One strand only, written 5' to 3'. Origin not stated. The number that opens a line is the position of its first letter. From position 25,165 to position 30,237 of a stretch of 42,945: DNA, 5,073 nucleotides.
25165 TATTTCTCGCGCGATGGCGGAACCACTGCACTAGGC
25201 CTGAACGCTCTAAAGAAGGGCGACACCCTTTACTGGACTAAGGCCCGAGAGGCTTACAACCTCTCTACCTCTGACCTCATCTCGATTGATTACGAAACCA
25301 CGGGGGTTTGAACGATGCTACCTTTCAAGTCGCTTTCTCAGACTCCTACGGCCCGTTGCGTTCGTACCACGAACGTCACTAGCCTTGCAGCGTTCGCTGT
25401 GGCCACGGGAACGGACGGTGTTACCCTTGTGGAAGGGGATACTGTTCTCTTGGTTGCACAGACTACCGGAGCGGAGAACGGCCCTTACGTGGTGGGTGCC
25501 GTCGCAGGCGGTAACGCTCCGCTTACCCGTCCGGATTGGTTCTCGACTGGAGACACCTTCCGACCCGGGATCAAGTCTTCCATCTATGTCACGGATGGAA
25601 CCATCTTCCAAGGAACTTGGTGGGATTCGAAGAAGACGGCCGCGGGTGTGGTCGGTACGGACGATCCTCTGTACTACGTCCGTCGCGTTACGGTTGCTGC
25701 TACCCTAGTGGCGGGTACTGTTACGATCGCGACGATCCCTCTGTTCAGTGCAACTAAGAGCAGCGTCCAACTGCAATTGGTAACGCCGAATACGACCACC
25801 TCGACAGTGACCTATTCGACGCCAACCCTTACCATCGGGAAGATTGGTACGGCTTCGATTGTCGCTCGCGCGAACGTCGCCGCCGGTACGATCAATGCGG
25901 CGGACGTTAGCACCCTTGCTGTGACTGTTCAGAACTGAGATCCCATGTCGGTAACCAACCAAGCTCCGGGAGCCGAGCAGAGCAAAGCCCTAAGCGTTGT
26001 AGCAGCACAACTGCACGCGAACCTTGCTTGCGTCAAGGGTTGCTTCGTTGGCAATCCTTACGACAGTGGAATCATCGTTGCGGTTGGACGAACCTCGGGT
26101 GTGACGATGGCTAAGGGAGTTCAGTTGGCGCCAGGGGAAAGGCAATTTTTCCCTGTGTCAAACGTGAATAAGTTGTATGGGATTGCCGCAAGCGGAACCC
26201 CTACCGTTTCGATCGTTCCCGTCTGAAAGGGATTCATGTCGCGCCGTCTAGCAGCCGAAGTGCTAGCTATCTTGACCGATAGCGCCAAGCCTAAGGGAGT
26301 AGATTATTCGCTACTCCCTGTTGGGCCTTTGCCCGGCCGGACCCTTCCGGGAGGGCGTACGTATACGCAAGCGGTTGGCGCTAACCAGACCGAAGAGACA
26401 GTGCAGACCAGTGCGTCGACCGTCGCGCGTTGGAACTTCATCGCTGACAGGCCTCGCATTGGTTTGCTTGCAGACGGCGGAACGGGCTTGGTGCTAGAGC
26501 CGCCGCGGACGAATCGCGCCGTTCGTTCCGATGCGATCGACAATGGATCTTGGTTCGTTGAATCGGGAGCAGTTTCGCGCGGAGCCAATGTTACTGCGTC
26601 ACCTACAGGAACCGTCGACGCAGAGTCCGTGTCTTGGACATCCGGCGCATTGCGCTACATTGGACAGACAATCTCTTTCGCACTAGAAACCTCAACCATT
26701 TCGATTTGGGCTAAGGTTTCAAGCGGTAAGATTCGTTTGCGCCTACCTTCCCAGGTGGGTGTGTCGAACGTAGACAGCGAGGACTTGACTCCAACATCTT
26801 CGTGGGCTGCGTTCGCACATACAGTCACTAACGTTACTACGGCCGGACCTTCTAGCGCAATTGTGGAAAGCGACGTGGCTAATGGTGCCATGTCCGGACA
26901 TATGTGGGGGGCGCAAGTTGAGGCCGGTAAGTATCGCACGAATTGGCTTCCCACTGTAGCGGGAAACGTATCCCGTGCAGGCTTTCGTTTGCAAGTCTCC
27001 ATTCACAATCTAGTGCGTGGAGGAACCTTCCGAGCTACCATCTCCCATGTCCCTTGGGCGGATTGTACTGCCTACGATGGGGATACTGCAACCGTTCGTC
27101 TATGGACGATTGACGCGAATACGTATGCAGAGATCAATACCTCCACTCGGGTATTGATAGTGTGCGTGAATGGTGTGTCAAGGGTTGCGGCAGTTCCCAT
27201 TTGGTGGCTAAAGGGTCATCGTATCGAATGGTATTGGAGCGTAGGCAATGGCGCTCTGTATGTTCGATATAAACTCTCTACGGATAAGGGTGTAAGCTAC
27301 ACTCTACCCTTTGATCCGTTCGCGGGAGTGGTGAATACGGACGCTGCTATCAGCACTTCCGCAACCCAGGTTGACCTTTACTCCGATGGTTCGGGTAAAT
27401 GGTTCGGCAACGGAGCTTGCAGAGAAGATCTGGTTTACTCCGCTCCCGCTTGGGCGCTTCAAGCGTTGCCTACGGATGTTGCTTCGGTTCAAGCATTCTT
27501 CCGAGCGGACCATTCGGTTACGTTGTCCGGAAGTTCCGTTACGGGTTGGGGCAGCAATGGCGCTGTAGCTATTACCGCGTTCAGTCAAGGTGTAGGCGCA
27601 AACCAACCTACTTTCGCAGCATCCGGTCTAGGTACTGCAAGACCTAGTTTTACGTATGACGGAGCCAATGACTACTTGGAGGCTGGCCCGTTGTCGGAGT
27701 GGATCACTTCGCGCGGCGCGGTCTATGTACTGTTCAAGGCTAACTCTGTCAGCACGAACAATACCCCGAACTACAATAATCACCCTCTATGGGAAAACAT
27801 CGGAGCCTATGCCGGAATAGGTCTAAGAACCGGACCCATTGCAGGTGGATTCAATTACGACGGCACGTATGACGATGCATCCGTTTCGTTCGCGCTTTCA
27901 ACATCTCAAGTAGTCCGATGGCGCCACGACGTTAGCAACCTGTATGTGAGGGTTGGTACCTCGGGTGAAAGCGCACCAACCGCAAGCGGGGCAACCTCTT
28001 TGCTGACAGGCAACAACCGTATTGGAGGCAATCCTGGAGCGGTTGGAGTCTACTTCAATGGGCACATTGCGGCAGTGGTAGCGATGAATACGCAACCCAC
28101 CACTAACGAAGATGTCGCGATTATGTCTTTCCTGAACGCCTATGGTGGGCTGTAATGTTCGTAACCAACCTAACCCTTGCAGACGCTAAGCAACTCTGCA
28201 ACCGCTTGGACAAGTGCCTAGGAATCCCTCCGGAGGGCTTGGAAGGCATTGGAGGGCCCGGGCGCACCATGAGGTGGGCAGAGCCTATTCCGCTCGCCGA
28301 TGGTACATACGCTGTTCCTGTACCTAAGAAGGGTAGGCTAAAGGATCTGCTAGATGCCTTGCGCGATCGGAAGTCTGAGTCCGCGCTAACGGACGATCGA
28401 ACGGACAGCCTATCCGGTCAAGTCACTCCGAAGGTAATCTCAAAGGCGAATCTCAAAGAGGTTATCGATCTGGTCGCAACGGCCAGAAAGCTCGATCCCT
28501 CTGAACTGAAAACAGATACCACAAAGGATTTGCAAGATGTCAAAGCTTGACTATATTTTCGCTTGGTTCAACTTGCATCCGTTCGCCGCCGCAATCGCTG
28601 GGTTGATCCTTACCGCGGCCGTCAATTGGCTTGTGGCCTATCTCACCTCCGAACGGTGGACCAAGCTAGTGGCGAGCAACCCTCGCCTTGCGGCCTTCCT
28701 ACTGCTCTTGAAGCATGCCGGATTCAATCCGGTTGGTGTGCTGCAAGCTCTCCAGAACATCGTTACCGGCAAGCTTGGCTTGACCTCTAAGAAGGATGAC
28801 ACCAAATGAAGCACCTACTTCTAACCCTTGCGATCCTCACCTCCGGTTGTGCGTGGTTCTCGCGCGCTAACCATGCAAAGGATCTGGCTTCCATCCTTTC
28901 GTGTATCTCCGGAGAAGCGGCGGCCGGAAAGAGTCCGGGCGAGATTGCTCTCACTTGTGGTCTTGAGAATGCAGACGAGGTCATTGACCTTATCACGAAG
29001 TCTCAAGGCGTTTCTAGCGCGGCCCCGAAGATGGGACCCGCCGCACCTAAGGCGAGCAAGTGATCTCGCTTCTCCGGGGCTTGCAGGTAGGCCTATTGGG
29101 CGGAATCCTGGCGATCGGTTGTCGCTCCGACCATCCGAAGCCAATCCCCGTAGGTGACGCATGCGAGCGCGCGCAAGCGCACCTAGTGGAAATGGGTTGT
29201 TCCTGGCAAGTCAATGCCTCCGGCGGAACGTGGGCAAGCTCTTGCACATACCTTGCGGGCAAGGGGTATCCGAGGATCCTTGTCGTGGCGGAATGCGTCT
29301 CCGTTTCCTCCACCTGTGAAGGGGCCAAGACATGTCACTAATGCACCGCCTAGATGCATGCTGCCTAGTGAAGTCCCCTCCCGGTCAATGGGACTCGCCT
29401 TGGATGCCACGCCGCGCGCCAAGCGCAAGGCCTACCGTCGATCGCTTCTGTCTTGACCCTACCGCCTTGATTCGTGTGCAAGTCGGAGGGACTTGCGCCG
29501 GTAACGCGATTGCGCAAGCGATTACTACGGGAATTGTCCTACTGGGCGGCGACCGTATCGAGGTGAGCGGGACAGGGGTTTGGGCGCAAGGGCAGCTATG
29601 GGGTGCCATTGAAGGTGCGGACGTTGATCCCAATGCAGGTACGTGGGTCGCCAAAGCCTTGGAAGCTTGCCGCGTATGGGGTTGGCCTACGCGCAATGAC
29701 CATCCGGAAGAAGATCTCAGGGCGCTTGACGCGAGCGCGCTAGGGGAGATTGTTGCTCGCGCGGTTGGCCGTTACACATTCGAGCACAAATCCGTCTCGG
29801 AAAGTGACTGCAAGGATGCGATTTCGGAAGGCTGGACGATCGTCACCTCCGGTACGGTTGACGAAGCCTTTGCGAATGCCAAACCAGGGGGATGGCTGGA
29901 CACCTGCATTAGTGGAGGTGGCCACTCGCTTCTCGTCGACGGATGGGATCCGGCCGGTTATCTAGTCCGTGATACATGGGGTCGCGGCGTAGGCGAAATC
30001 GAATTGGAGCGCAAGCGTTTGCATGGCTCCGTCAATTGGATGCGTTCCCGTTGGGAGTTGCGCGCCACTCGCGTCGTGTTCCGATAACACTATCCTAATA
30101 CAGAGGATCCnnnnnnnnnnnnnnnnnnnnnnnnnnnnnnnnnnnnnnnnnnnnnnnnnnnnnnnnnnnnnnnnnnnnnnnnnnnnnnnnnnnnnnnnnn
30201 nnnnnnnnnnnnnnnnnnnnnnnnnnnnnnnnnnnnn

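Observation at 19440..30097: Recurrent CTAT(T/C)CTA box 5-7 nt upstream of start codons: candidate phage-wide leaderless promoter motif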

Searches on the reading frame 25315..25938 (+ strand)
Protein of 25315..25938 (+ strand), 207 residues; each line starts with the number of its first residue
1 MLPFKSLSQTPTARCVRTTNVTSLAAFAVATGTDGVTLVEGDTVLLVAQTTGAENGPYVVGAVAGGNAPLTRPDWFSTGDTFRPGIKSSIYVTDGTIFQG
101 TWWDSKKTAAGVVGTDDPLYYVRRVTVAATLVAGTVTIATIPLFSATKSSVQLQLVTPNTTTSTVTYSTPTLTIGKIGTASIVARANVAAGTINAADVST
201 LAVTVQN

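Call 9: search_protein_families(library=phrogs, proteins=[window:25315-25938:+], max_evalue=0.001)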
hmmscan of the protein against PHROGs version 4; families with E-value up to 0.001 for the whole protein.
window:25315-25938:+ (207 aa): 7 families
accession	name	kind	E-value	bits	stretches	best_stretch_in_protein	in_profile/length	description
phrog_2647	-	head and packaging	3.4e-11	43.8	1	12-160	120-258/336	head decoration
phrog_24595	-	head and packaging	3.7e-06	27.6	1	31-161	63-183/325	virion structural protein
phrog_11518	-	tail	1.1e-05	24.8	1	26-64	178-216/812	tail fiber protein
phrog_30390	-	unknown function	9.4e-05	22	1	12-193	528-703/766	-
phrog_16867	-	unknown function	0.00012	21.8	1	14-119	76-173/631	-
phrog_27782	-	unknown function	0.00021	21.1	1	7-152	164-297/644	-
phrog_14570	-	unknown function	0.00029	20.6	1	15-142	171-291/540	-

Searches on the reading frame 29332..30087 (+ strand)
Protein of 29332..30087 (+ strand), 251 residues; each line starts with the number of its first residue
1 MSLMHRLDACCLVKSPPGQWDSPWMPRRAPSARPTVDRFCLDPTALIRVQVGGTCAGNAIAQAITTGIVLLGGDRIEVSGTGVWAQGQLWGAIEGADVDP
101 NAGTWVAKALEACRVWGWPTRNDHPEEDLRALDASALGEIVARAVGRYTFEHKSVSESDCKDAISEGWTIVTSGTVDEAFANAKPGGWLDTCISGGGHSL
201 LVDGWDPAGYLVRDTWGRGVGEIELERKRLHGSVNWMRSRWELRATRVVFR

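Call 86: search_protein_families(library=phrogs, proteins=[window:29332-30087:+], max_evalue=0.001)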
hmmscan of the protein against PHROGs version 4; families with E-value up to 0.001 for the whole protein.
window:29332-30087:+ (251 aa): 0 families
